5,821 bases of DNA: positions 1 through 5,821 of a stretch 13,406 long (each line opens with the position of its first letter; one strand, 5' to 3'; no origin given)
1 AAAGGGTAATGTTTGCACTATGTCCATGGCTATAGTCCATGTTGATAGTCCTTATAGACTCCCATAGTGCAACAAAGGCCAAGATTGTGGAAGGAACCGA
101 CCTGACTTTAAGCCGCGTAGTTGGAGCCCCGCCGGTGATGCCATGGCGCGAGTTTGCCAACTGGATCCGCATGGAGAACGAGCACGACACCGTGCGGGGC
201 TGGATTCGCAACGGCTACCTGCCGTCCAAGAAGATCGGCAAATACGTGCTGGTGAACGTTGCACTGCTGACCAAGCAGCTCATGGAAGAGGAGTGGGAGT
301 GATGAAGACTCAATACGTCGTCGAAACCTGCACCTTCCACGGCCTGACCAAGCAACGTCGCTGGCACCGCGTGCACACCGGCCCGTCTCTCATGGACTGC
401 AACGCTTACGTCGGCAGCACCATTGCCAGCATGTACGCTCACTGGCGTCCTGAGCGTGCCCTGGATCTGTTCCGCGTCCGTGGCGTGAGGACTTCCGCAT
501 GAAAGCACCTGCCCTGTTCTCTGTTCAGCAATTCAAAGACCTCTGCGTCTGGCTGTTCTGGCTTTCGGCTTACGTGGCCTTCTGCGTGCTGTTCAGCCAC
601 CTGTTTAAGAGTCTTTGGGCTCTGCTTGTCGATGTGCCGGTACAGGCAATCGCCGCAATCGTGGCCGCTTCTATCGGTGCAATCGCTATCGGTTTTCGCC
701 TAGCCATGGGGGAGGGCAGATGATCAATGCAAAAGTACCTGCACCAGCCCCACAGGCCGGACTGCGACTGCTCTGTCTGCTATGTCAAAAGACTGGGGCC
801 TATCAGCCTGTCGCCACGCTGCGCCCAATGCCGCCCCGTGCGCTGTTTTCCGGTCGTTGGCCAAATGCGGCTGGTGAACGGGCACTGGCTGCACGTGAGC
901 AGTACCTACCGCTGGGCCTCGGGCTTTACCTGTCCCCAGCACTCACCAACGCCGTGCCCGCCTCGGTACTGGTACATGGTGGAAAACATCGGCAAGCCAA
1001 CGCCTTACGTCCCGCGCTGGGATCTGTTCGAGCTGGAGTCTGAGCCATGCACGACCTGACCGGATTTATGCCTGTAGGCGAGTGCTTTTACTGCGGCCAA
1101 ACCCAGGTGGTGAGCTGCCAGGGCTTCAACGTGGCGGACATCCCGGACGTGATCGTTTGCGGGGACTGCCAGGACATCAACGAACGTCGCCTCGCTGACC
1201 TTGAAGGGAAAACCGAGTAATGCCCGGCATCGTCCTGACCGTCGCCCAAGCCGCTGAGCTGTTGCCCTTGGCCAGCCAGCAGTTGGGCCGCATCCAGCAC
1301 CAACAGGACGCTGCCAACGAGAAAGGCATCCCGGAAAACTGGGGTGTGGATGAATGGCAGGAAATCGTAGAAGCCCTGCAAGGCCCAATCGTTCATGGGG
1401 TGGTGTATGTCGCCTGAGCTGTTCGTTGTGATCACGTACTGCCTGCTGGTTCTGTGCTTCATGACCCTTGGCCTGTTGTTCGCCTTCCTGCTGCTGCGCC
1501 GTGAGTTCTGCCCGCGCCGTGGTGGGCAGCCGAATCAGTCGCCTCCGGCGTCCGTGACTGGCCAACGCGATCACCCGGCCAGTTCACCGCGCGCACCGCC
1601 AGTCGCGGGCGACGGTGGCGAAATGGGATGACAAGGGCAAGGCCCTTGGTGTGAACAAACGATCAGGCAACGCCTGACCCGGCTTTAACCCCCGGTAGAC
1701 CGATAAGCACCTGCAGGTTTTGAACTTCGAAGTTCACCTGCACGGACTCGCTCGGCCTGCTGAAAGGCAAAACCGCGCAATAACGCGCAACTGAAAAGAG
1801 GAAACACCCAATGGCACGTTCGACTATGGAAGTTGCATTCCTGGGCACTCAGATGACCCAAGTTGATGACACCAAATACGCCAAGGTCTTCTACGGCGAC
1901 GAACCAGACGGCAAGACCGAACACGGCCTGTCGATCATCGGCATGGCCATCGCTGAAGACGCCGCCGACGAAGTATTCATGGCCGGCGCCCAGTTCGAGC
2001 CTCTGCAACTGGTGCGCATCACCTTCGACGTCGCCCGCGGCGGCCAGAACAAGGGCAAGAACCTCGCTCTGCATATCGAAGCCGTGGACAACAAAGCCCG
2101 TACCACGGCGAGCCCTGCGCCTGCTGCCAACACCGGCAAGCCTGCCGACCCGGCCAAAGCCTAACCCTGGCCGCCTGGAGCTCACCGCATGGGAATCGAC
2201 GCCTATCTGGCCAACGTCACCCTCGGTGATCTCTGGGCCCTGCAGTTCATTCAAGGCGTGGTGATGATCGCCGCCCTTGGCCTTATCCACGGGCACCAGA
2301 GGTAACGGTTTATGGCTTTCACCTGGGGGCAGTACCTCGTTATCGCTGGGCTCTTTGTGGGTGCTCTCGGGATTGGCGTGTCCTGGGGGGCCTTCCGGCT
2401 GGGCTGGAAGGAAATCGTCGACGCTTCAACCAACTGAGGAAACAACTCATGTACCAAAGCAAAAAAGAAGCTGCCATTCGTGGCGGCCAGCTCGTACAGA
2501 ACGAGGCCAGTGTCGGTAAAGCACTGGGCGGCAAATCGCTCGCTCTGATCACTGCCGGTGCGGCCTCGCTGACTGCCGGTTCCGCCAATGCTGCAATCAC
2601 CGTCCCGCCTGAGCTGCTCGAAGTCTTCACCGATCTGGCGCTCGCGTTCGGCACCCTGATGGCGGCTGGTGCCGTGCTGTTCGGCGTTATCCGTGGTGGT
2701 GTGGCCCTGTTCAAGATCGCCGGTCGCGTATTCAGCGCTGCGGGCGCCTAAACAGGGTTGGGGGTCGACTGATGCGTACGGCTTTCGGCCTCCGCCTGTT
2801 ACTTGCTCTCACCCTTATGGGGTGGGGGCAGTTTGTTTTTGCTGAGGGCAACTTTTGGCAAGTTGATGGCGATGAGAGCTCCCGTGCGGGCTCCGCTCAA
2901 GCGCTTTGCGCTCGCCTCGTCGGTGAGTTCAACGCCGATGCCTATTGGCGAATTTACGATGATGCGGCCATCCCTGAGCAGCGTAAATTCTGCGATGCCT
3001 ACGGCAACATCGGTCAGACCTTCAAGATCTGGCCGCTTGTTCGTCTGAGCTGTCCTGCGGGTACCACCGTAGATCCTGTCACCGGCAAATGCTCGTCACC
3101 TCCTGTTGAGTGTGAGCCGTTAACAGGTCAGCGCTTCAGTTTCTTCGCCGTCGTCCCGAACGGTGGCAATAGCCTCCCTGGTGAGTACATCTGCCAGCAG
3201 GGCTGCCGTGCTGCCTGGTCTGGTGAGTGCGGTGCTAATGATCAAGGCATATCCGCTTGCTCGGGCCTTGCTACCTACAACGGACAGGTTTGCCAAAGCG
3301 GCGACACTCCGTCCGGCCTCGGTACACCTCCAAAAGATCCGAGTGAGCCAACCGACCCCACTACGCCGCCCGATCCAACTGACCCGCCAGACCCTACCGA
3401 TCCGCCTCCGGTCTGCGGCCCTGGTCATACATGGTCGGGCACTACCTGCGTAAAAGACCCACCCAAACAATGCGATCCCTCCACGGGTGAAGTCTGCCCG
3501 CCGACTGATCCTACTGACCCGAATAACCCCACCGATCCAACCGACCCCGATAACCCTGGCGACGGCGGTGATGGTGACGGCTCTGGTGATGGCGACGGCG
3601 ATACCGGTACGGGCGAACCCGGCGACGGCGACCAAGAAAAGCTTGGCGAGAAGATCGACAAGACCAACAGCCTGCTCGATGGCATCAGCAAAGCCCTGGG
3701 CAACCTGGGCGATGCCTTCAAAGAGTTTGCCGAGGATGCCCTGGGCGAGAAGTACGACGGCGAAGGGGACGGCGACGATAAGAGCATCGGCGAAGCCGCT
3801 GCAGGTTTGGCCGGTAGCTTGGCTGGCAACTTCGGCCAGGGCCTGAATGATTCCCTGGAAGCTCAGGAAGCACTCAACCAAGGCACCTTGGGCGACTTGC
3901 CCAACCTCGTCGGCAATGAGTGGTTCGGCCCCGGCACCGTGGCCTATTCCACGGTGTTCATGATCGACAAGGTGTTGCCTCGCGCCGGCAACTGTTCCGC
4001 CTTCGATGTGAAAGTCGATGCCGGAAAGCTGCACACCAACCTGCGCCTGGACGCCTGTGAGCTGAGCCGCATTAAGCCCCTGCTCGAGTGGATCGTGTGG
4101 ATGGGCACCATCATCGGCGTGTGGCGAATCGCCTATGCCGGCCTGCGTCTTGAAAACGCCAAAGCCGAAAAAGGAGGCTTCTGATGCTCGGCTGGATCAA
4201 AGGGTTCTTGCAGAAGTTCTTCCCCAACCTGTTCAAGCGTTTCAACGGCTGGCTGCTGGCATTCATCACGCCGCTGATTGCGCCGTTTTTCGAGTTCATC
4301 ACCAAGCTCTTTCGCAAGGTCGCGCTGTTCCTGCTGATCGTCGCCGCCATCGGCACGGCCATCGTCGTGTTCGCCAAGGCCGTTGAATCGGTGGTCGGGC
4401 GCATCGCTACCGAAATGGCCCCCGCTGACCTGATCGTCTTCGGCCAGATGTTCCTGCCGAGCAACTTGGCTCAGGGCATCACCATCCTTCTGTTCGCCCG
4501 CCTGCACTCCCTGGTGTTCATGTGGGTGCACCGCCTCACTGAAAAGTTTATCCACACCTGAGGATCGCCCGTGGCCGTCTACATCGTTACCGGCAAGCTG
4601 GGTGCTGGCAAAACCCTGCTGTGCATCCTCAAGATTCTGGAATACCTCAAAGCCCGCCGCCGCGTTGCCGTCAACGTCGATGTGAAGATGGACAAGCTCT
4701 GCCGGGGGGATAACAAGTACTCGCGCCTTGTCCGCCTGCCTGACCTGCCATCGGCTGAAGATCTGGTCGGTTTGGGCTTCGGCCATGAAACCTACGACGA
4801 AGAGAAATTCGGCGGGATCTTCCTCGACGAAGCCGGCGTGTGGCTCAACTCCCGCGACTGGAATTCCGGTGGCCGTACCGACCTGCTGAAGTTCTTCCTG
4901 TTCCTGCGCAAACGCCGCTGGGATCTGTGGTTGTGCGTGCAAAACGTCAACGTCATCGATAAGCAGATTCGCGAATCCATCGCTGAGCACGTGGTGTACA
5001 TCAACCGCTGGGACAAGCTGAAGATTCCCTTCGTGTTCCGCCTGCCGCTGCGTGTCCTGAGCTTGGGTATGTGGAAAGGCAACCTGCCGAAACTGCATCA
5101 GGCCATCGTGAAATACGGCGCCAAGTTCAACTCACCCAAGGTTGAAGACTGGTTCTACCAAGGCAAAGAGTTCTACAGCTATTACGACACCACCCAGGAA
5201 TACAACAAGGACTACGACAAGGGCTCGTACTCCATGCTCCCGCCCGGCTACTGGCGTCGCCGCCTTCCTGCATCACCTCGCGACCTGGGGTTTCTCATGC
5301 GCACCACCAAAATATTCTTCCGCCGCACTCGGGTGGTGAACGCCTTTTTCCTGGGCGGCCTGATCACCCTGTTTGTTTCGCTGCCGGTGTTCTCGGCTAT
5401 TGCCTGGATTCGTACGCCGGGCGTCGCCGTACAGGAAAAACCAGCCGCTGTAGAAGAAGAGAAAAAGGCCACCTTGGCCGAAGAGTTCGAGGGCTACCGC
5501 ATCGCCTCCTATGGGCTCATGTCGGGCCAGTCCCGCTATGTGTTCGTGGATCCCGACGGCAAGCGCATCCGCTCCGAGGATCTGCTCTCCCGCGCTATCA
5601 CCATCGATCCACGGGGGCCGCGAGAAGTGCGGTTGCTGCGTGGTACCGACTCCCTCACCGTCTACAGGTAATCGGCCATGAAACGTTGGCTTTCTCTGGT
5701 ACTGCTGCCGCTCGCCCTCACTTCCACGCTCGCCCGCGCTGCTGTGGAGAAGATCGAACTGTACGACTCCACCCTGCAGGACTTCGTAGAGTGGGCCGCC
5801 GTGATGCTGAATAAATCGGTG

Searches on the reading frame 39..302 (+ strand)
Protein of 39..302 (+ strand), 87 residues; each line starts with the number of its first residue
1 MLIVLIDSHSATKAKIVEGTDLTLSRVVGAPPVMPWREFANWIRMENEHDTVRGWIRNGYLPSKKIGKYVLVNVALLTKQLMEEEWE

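Call 23: search_protein_families(library=phrogs, proteins=[window:39-302:+], max_evalue=0.001)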
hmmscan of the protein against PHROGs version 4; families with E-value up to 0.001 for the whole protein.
window:39-302:+ (87 aa): 3 families
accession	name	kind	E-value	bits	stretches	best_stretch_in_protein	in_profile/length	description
phrog_1864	-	unknown function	1.3e-30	106.1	1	20-86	4-71/73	-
phrog_2951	-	unknown function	2.9e-06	28.3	1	32-81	25-75/90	-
phrog_575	-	integration and excision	0.00063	20.8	1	31-85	11-67/71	Cox-like excisionase and repressor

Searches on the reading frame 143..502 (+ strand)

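Call 23: search_protein_families(library=phrogs, proteins=[window:143-502:+], max_evalue=0.001)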
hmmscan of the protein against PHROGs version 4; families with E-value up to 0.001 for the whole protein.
window:143-502:+ (119 aa): 1 family
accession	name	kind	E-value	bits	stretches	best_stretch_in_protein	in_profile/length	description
phrog_4078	-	unknown function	1.2e-19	71.3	1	56-116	1-69/70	-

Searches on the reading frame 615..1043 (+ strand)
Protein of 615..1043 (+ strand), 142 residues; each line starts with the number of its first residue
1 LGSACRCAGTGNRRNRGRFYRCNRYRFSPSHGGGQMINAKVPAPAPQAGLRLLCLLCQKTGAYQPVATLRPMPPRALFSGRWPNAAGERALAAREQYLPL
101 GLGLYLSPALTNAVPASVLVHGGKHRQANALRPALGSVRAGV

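Call 23: search_protein_families(library=phrogs, proteins=[window:615-1043:+], max_evalue=0.001)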
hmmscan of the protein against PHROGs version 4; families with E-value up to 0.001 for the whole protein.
window:615-1043:+ (142 aa): 2 families
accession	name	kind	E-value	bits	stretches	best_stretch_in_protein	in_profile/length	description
phrog_25256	-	unknown function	4.1e-08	34.5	1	40-96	8-66/98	-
phrog_4515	-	unknown function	8e-08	32.8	1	39-87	128-178/224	-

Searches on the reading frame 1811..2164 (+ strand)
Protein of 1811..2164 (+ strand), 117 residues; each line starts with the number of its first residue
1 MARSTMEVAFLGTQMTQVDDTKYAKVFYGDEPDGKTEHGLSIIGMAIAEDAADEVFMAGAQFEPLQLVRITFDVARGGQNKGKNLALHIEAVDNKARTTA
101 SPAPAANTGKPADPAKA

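Call 23: search_protein_families(library=phrogs, proteins=[window:1811-2164:+], max_evalue=0.001)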
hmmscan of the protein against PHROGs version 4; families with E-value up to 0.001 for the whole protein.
window:1811-2164:+ (117 aa): 1 family
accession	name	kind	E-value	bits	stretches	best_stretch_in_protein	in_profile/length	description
phrog_15465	-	unknown function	3.1e-54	183.2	1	1-117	1-122/122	-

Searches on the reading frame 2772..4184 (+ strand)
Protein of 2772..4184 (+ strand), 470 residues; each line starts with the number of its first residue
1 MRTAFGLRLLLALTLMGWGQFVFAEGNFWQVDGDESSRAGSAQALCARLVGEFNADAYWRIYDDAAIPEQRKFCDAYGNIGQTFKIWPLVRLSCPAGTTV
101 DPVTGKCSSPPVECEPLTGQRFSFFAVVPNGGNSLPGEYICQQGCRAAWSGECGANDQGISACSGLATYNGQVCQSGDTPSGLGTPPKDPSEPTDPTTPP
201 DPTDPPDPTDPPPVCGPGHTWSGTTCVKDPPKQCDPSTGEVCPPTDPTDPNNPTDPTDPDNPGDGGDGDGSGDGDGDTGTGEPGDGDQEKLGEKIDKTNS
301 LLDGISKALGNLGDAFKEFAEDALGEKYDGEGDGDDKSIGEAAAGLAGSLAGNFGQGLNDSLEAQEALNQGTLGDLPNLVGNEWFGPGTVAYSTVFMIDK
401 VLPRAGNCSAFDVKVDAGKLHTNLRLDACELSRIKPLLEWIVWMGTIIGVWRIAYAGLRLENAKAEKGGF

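Call 23: search_protein_families(library=phrogs, proteins=[window:2772-4184:+], max_evalue=0.001)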
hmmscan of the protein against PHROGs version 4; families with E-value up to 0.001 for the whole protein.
window:2772-4184:+ (470 aa): 2 families
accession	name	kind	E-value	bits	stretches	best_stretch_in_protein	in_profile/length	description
phrog_4352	-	unknown function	8.7e-33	114.9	1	9-292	3-314/479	-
phrog_815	-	unknown function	1.3e-09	38.7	1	8-288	5-283/420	-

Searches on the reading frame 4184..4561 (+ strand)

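Call 23: search_protein_families(library=phrogs, proteins=[window:4184-4561:+], max_evalue=0.001)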
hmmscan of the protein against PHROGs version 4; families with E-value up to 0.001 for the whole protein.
window:4184-4561:+ (125 aa): 1 family
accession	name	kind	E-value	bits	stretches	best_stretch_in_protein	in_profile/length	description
phrog_1944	-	head and packaging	2.6e-14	54.7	1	24-123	13-112/115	minor head protein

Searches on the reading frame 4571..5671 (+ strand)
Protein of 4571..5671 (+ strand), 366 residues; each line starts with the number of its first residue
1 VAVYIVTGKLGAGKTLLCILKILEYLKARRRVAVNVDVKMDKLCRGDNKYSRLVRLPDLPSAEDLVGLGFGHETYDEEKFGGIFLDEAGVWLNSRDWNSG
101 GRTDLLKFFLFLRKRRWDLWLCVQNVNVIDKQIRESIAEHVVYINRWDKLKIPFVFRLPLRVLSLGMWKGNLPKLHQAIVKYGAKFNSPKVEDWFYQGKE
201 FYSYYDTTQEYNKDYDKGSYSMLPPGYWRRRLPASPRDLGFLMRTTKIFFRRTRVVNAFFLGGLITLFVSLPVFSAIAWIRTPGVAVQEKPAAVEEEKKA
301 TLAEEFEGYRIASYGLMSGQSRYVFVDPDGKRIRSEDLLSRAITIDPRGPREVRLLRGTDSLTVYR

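Call 23: search_protein_families(library=phrogs, proteins=[window:4571-5671:+], max_evalue=0.001)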
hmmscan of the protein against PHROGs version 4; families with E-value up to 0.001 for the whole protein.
window:4571-5671:+ (366 aa): 5 families
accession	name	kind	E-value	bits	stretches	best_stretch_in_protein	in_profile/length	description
phrog_1675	-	head and packaging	3.3e-118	396.1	1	1-365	1-352/353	morphogenesis (protein I of M13)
phrog_25505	-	unknown function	4.1e-19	70.4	1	201-364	2-155/158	-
phrog_197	-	moron, auxiliary metabolic gene and host takeover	7.3e-17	62.9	1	1-149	26-169/486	Zot-like toxin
phrog_20922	-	head and packaging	1.6e-07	31.6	1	8-146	7-141/318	head morphogenesis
phrog_5484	-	DNA, RNA and nucleotide metabolism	5.7e-05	23.8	0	83-151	97-164/239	DnaA-like replication initiation protein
